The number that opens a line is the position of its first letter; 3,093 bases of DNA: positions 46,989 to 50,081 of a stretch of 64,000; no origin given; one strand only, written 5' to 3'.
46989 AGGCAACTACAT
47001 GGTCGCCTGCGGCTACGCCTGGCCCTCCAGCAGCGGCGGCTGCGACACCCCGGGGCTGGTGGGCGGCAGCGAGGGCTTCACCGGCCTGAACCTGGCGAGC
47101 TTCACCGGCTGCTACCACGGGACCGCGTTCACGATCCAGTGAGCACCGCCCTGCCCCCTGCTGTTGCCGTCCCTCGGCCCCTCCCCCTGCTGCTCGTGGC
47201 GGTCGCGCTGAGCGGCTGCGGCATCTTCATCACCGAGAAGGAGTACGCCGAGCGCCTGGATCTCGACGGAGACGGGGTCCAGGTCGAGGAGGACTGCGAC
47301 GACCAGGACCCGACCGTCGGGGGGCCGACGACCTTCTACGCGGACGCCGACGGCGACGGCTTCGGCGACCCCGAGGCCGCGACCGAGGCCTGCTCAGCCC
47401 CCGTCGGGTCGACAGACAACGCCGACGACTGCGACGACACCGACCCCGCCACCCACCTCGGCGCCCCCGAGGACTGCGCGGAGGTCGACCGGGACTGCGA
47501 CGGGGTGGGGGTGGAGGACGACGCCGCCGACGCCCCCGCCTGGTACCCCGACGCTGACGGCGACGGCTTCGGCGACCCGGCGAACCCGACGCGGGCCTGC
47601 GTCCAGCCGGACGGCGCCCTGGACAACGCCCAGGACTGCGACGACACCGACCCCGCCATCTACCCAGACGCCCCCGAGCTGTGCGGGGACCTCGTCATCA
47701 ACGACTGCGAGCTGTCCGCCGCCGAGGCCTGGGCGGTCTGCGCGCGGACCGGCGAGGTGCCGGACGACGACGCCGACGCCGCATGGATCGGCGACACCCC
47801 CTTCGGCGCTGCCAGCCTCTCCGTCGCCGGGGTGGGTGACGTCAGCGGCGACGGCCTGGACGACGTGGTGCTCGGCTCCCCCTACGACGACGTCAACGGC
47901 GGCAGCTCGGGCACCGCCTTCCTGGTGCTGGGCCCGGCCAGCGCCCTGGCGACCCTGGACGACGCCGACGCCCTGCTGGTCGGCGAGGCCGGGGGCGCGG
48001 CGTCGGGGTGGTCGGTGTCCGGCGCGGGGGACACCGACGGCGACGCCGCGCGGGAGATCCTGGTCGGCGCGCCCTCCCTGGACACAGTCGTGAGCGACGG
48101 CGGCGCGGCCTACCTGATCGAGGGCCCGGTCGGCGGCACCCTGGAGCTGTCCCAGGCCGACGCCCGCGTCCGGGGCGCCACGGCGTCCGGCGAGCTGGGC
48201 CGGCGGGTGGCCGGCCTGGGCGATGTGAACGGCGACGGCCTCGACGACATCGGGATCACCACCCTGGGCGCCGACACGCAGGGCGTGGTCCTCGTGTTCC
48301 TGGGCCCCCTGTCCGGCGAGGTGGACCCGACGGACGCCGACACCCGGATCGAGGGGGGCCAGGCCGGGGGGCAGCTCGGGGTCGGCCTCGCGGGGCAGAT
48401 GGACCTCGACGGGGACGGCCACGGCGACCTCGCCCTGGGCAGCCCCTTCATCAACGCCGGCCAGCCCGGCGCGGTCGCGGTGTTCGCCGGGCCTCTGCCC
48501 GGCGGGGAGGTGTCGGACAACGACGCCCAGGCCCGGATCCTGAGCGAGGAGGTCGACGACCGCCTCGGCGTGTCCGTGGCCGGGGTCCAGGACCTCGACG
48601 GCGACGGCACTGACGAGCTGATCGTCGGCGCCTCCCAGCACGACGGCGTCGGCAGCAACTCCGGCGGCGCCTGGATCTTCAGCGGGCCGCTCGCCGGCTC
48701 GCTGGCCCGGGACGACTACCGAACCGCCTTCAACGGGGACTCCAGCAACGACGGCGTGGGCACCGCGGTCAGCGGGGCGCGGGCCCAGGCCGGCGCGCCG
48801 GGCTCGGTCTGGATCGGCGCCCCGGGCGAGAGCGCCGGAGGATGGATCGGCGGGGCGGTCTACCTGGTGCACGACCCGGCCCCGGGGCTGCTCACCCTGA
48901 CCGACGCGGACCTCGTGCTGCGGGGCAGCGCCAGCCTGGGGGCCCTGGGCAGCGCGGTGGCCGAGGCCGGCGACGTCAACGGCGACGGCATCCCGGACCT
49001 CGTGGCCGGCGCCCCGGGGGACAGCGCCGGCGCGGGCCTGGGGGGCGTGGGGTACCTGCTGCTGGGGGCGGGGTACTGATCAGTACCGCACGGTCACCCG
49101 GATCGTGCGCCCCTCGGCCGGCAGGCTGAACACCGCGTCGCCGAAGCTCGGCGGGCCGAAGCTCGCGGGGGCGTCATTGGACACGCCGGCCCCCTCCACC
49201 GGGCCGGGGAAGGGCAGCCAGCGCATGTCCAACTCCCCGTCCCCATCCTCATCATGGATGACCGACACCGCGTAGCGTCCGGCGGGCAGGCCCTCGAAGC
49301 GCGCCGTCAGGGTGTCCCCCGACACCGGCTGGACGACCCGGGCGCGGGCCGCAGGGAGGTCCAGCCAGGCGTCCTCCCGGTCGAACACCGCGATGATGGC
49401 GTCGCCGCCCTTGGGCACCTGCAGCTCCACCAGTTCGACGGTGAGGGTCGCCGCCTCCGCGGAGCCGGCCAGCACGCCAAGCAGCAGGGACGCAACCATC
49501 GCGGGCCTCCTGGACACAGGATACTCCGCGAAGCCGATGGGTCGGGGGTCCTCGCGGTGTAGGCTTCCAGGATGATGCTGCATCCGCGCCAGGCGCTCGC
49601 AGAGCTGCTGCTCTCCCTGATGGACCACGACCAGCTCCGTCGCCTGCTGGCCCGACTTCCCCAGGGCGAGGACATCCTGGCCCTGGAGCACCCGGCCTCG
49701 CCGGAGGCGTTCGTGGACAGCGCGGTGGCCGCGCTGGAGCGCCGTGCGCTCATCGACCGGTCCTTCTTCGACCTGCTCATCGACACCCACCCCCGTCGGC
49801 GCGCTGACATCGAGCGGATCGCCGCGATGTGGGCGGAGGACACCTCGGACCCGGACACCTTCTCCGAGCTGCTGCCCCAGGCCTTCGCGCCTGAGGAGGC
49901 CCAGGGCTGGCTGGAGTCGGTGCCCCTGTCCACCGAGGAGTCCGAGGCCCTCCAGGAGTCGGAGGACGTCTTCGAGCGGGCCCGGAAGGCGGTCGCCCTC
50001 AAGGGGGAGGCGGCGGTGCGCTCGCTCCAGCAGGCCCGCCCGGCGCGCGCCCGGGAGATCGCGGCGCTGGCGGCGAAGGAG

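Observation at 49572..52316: KAP-family NTPase with N-terminal death-like/effector-associated helical domain next to an Rpn-family nuclease: candidate conflict system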

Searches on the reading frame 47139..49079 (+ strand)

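Call 3: search_protein_families(library=pfam, proteins=[window:47139-49079:+], max_evalue=0.01)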
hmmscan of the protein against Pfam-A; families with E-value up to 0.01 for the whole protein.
window:47139-49079:+ (646 aa): 2 families
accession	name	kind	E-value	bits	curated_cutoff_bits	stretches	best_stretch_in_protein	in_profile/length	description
PF01839.29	FG-GAP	-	7.1e-17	61.3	22.1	4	477-514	2-37/37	FG-GAP repeat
PF11617.13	Cu-binding_MopE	-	1.5e-11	44.8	27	2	166-190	1-24/30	Putative metal-binding motif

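Call 4: search_protein_families(library=padloc, proteins=[window:47139-49079:+], max_evalue=0.01)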
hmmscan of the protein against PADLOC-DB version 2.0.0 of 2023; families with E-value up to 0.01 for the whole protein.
window:47139-49079:+ (646 aa): 0 families

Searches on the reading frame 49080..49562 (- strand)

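Call 3: search_protein_families(library=pfam, proteins=[window:49080-49562:-], max_evalue=0.01)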
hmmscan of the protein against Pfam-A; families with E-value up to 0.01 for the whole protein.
window:49080-49562:- (160 aa): 1 family
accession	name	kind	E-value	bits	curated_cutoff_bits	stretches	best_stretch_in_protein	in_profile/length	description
PF09912.14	DUF2141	-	7.1e-22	77.9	24.4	1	52-152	10-109/112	Uncharacterized protein conserved in bacteria (DUF2141)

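Call 4: search_protein_families(library=padloc, proteins=[window:49080-49562:-], max_evalue=0.01)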
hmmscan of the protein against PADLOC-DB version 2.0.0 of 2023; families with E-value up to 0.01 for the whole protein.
window:49080-49562:- (160 aa): 0 families

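Call 69: search_protein_families(library=ncbifam, proteins=[window:49080-49562:-], max_evalue=0.001)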
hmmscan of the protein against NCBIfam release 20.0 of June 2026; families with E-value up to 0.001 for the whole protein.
window:49080-49562:- (160 aa): 0 families

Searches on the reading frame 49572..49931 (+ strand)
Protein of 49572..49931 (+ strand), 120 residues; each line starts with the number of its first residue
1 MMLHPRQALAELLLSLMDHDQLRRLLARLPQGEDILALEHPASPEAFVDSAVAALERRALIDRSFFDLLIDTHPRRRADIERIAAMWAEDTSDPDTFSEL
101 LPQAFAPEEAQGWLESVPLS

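Call 9: search_protein_families(library=pfam, proteins=[window:49572-49931:+], max_evalue=10)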
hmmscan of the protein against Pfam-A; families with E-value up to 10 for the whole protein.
seq(120 aa): 0 families

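Call 33: search_protein_families(library=pfam, alignment_id=A3, max_evalue=1)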
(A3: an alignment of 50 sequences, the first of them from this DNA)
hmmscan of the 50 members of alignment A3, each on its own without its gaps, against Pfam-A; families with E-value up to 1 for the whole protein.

A. member 1, seq(101 aa): 0 families

B. families by the number of members that match (of 50 scanned): 22 families
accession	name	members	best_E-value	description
PF19960.5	EAD7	6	0.00043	Effector-associated domain 7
PF19961.5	EAD8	3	0.021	Effector-associated domain 8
PF21713.2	DncV_C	1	0.0047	Cyclic GMP-AMP synthase, C-terminal domain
PF19955.5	EAD1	1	0.012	Effector-associated domain 1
PF25325.1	EF-hand_EFHB_C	1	0.013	EFHB C-terminal EF-hand domain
PF07980.17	SusD_RagB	1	0.016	SusD family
PF21985.2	TR61B_FKBP-like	1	0.027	TR61B FKBP-like domain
PF05719.16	GPP34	1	0.029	Golgi phosphoprotein 3 (GPP34)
PF22792.1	DUF7012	1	0.044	Domain of unknown function (DUF7012)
PF06228.19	ChuX_HutX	1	0.049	Haem utilisation ChuX/HutX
PF00482.28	T2SSF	1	0.057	Type II secretion system (T2SS), protein F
PF18598.6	TetR_C_36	1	0.058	Tetracyclin repressor-like, C-terminal domain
PF14942.11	Muted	1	0.072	Organelle biogenesis, Muted-like protein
PF11961.13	DUF3475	1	0.079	Domain of unknown function (DUF3475)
PF01535.26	PPR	1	0.099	PPR repeat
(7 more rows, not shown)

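Call 34: search_solved_structures(query=A3, max_evalue=10)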
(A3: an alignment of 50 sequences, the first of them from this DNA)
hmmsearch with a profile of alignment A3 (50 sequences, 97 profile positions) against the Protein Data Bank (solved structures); distinct sequences matched with E-value up to 10: 8.
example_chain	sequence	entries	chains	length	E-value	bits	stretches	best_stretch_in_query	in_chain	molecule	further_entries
1qo0_D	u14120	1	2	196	0.016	18.5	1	22-92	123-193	AMIR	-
8fn4_6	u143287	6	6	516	0.17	15.2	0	50-75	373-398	RNA-editing substrate-binding complex protein 6 (RESC6) | RAP domain-containing protein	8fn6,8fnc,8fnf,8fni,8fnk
8s89_A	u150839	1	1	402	0.59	13.4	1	64-91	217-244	DE NOVO PROTEIN P400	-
2l3d_A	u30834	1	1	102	0.73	13.1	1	32-69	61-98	Lysine-specific histone demethylase 1A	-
3l9v_A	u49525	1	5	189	0.83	13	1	21-88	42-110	Putative thiol-disulfide isomerase or thioredoxin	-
2com_A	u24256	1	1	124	0.93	12.8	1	32-69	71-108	Lysine-specific histone demethylase 1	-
2yuk_A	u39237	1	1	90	1.1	12.6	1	67-95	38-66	Myeloid/lymphoid or mixed-lineage leukemia protein 3 homolog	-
8ka7_A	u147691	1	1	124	1.3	12.3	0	42-61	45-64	De novo design protein -NB7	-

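Call 42: predict_structure(alignment_id=A3)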
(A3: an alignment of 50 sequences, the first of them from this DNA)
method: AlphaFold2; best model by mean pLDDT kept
length: 101 residues; sequences in the alignment: 50
mean_pLDDT: 88.9   pTM: 0.77
mean pLDDT of the five models: 88.9, 88.4, 88.2, 87.1, 85.9
residues with pLDDT >= 90: 77; 70-90: 15; 50-70: 8; < 50: 1
segments of 3 or more residues with pLDDT < 50: none
pLDDT, mean of each block of 10 residues (from residue 1): 87 94 93 87 91 93 96 97 94 61 52
secondary structure, 60 per line:
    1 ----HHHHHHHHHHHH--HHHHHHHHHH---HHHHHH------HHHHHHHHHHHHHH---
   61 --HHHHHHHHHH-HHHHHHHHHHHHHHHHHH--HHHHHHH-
elements in order: H5-16 H19-28 H32-37 H44-57 H63-72 H74-91 H94-100

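Call 58: find_homologous_proteins(query=window:49572-49931:+, max_evalue=0.001)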
Query seq(120 aa): 266 candidates shared short words with the query, none scored E <= 0.001.

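Call 62: find_related_loci(query=window:49572-49871:+, collection=genome_contigs, flank=5000)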
Query window:49572-49871:+ (100 aa) in genome_contigs; peptide patterns used: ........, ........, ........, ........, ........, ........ (x = any residue, [..] = any of these).
599 stretches matched a pattern, but none encodes a relative of the query by tblastn (E <= 1e-3).
